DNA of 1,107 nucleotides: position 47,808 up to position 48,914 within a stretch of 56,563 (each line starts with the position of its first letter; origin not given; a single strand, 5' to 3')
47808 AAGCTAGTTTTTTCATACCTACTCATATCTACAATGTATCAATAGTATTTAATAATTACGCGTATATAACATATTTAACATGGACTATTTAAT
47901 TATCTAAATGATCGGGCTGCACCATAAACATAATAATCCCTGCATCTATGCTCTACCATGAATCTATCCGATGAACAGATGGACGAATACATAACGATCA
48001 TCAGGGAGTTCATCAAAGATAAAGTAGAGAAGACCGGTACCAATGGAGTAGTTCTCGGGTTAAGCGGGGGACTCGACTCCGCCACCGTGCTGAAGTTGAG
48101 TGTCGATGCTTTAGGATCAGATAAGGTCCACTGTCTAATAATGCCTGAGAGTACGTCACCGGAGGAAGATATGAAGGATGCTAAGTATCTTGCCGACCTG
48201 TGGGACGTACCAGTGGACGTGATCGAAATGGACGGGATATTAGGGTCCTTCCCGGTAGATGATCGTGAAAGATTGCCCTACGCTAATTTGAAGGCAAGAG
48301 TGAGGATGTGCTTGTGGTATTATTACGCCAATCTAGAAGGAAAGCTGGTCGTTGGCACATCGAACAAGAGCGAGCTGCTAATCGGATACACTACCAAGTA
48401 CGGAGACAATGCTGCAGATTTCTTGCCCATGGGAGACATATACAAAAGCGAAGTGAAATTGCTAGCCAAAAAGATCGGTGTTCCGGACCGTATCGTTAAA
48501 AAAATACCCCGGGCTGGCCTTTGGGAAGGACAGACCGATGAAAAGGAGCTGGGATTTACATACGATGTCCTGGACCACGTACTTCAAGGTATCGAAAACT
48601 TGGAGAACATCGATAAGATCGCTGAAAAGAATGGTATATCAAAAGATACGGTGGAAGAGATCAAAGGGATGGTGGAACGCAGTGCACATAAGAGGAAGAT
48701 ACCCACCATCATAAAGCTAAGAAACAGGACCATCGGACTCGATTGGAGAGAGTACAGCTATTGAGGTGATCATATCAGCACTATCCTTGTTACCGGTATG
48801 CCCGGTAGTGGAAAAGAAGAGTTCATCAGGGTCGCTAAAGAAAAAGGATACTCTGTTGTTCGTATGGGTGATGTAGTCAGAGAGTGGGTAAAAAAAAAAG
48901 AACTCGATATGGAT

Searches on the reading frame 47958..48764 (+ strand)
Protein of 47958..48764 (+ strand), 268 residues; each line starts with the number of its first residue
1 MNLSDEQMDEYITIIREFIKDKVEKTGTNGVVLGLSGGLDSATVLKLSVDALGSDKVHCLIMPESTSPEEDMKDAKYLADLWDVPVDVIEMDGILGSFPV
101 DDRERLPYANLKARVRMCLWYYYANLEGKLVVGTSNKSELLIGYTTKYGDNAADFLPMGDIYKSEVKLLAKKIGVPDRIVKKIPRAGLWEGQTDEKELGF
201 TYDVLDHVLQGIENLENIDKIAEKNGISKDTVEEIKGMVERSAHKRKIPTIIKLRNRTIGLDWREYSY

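Call 31: find_encoding_contigs(protein=window:47958-48764:+, flank=10000, max_places=1)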
Protein window:47958-48764:+ (268 aa): 10 contigs read that carry it; 1 place shown.
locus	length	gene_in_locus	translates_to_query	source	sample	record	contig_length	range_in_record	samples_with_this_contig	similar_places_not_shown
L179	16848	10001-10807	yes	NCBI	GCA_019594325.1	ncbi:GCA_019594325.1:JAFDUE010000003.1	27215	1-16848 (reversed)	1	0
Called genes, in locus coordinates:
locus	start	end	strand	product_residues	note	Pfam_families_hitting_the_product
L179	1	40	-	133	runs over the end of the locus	PF01982:CTP-dep_RFKase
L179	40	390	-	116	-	PF13638:PIN_4 (faint), PF18477:PIN_9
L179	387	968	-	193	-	PF01583:APS_kinase, PF13671:AAA_33 (weak)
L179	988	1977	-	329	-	PF01368:DHH (weak)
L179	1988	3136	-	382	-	PF14306:PUA_2, PF01747:ATP-sulfurylase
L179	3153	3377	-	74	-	-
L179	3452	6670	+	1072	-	PF13191:AAA_16, PF14938:SNAP (faint), PF28559:TPR_SusR (faint), PF13424:TPR_12 (weak), PF17874:TPR_MalT (weak), PF13424:TPR_12, PF10602:RPN7 (weak), PF13424:TPR_12, +11 more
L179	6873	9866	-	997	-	PF00041:fn3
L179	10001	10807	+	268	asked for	PF02540:NAD_synthase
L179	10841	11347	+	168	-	PF13207:AAA_17, PF13238:AAA_18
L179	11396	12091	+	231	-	-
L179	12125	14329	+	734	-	PF02359:CDC48_N, PF02933:CDC48_2, PF00004:AAA, PF07728:AAA_5 (weak), PF13191:AAA_16 (weak), PF17862:AAA_lid_3, PF00004:AAA, PF17862:AAA_lid_3, +15 more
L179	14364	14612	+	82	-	PF05239:PRC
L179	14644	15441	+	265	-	PF00398:RrnaAD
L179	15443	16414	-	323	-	PF13248:Zn_ribbon_3 (weak), PF12773:DZR, PF13240:Zn_Ribbon_1 (weak), PF12773:DZR, PF24460:DUF7575 (weak), PF24463:DUF7577 (weak), PF13240:Zn_Ribbon_1 (weak), PF13248:Zn_ribbon_3 (weak), +3 more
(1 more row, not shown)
